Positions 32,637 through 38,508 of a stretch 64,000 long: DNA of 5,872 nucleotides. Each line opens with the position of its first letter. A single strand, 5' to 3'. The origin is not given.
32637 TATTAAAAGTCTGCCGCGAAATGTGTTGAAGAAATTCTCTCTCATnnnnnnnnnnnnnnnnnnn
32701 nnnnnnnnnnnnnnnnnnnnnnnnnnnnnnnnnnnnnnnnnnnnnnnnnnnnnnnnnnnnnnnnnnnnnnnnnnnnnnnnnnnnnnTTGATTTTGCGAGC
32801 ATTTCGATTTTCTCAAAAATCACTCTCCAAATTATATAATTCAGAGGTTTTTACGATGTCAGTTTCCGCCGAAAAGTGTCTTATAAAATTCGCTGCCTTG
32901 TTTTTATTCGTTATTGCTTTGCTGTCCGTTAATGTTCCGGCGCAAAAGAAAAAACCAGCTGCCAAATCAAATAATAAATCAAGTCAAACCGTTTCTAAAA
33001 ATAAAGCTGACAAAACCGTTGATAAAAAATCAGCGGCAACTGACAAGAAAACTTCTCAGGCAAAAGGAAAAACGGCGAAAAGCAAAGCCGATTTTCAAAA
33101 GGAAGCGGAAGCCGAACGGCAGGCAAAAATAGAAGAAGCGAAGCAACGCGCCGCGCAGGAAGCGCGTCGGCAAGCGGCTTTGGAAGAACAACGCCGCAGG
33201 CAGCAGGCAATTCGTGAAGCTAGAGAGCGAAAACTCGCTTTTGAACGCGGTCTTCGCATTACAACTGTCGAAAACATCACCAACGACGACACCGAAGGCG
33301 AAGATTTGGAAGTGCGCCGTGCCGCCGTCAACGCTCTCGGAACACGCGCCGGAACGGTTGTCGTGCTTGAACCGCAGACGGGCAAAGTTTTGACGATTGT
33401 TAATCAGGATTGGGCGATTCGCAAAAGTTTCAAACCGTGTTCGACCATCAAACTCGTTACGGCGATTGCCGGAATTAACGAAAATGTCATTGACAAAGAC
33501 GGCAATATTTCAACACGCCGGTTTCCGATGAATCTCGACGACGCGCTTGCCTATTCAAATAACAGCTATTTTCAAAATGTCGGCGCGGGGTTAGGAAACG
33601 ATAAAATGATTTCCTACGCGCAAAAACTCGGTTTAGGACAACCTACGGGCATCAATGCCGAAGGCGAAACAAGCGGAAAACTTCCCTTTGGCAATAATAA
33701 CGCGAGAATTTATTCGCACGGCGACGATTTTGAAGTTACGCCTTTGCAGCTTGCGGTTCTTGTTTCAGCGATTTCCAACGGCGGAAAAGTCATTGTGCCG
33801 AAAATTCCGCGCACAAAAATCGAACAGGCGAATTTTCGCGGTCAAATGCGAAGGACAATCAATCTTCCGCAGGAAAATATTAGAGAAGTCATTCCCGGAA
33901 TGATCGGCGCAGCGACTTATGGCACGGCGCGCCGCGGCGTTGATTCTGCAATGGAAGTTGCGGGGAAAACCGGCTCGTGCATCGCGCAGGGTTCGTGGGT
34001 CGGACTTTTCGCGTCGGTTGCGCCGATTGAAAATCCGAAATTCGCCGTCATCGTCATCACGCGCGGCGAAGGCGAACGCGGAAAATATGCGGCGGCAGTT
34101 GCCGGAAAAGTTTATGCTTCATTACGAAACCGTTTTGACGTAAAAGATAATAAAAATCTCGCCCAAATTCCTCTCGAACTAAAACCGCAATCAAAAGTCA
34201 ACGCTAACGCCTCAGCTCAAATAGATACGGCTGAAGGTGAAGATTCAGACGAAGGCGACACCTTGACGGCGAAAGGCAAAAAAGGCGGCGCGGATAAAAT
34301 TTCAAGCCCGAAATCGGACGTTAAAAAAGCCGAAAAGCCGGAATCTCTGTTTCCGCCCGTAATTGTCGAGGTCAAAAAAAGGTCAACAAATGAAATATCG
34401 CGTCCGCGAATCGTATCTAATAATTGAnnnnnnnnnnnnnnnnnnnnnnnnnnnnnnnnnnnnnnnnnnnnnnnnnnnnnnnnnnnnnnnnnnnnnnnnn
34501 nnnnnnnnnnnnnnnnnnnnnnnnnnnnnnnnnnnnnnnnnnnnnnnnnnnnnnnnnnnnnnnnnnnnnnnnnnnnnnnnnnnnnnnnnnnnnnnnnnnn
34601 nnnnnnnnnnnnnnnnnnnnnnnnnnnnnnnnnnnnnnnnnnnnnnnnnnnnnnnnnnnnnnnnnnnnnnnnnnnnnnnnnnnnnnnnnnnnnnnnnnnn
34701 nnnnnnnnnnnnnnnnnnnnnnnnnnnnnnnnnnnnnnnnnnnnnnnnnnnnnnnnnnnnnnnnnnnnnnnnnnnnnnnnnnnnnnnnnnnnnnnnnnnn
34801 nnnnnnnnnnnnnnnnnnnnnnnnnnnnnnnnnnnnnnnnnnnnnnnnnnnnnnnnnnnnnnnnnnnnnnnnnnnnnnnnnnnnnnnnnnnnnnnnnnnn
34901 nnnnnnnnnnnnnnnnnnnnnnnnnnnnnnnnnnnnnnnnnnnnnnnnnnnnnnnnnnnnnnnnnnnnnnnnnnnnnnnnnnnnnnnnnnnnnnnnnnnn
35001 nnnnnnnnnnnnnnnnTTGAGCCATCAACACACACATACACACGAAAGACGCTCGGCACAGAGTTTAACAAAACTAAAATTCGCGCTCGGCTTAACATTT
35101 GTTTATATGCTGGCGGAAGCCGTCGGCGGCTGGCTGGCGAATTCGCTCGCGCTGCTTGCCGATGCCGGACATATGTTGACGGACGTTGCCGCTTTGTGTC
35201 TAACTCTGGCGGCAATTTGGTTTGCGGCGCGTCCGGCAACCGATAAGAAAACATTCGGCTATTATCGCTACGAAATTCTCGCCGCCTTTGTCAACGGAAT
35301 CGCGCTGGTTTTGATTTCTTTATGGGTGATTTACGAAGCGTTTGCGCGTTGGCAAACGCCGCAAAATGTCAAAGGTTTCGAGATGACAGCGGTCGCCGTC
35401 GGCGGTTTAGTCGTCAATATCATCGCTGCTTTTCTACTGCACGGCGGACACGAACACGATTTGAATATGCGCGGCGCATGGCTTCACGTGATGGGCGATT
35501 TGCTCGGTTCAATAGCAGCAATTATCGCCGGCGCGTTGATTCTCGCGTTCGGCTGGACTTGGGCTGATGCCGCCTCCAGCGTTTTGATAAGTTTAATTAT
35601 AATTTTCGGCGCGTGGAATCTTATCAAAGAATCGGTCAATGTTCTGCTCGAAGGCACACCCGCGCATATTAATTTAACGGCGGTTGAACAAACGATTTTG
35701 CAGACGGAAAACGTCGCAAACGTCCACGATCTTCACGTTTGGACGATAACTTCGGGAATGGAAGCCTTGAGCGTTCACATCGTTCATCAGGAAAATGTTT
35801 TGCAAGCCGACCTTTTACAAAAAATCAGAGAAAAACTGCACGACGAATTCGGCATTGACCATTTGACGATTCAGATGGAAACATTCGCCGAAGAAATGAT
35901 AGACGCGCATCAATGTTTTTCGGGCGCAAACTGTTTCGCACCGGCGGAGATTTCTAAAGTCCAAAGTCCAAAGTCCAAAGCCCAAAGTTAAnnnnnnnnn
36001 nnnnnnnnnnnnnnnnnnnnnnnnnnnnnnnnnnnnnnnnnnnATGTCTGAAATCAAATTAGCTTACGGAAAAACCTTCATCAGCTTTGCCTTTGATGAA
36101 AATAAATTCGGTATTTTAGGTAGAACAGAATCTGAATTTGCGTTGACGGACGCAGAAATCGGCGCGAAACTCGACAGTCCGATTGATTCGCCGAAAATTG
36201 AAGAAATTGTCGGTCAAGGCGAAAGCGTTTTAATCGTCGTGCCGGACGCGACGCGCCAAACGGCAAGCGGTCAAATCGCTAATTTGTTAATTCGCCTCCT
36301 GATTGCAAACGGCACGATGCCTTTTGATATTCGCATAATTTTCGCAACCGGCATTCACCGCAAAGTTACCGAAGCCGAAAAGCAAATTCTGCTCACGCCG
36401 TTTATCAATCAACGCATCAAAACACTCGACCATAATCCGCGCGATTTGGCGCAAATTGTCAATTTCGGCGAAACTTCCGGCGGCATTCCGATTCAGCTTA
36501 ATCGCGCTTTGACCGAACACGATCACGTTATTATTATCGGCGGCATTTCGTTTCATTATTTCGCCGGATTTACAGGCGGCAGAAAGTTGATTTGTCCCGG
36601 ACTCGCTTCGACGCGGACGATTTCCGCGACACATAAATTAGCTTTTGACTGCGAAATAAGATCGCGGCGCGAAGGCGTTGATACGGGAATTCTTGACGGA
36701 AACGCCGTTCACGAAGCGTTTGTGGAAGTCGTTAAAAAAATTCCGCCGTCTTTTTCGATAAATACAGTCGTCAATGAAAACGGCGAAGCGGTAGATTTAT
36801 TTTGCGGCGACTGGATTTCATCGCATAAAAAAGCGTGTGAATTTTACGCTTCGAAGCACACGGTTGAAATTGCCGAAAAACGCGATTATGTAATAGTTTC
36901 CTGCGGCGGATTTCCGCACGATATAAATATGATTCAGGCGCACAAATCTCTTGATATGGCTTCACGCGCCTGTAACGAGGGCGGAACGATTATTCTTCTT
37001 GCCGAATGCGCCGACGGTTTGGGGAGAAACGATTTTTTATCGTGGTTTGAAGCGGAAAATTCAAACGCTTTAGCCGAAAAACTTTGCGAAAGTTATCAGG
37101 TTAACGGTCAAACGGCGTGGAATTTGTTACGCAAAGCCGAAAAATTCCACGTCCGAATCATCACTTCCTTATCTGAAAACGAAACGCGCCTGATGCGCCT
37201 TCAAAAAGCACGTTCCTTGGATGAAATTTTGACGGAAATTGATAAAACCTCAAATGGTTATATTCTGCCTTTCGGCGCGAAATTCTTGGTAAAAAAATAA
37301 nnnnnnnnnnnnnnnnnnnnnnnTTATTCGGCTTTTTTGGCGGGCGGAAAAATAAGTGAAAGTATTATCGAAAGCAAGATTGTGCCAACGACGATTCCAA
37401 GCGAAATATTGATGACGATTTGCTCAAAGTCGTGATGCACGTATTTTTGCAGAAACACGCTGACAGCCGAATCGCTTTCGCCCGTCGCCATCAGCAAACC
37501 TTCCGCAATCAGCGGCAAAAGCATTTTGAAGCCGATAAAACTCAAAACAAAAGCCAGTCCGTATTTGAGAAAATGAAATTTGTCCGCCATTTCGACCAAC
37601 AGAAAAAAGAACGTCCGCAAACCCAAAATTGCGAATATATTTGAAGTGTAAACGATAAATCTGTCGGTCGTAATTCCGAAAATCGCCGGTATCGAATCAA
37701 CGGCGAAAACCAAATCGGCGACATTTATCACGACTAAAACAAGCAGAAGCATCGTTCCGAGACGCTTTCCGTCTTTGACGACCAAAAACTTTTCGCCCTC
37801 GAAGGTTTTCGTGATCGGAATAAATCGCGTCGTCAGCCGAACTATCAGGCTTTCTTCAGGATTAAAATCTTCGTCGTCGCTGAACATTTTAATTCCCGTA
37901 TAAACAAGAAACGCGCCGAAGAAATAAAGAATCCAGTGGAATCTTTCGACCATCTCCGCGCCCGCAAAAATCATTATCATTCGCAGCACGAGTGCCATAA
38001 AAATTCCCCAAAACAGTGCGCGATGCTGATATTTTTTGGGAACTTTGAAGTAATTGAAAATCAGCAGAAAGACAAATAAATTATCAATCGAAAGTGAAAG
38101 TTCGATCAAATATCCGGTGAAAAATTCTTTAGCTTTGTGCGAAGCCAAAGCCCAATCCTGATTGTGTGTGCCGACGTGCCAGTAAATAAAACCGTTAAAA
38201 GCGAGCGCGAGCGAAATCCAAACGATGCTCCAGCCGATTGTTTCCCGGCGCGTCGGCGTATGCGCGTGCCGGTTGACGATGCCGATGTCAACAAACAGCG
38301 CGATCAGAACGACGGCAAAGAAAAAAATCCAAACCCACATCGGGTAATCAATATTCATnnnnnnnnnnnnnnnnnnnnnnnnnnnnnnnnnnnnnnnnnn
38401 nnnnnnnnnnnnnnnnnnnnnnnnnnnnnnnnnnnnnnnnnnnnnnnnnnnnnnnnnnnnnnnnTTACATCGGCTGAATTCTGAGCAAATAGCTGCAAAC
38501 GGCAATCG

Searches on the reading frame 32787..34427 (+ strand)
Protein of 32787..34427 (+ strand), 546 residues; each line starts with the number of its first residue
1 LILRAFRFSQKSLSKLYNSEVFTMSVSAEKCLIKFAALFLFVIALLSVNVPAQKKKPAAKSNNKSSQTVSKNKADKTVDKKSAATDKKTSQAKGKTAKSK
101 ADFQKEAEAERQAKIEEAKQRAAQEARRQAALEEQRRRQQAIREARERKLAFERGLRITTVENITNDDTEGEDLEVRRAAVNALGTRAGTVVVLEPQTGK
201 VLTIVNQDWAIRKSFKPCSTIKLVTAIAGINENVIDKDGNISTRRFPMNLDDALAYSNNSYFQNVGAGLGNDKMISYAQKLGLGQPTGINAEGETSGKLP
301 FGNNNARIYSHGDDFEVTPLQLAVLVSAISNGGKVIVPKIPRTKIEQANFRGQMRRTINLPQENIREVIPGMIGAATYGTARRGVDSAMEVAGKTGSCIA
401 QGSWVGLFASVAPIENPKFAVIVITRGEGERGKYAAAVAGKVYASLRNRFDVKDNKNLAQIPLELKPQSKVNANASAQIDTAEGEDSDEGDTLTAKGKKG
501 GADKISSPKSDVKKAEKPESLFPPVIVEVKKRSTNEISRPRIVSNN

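Call 43: search_protein_families(library=pfam, proteins=[window:32787-34427:+], max_evalue=0.0001)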
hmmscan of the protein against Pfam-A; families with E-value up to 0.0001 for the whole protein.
window:32787-34427:+ (546 aa): 1 family
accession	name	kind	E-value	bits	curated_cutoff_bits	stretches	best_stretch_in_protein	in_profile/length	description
PF00905.27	Transpeptidase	-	1.7e-39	136.3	22.1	1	189-443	1-298/299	Penicillin binding protein transpeptidase domain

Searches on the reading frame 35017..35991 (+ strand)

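Call 43: search_protein_families(library=pfam, proteins=[window:35017-35991:+], max_evalue=0.0001)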
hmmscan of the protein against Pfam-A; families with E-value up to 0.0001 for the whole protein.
window:35017-35991:+ (324 aa): 2 families
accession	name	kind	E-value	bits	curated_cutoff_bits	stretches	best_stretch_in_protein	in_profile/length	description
PF01545.26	Cation_efflux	-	5.7e-43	147.4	26.6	1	22-211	3-198/198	Cation efflux family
PF16916.11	ZT_dimer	-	5.1e-13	49.3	26.7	1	217-289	3-77/78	Dimerisation domain of Zinc Transporter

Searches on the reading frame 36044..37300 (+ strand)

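Call 43: search_protein_families(library=pfam, proteins=[window:36044-37300:+], max_evalue=0.0001)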
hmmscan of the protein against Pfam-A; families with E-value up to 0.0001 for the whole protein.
window:36044-37300:+ (418 aa): 2 families
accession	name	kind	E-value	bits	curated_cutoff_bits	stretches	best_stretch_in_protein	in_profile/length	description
PF09861.14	Lar_N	-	6.4e-50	169.6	23.3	1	8-201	1-196/204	Lactate racemase N-terminal domain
PF21113.2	LarA_C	-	4.7e-16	59.5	25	1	279-401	5-133/152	Lactate racemase C-terminal domain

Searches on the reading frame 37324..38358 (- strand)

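Call 43: search_protein_families(library=pfam, proteins=[window:37324-38358:-], max_evalue=0.0001)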
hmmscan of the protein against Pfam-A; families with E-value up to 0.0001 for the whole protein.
window:37324-38358:- (344 aa): 1 family
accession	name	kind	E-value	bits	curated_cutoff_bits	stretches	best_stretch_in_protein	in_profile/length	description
PF03741.22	TerC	-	3.4e-54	183.7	27.8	1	80-281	1-176/178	Integral membrane protein TerC family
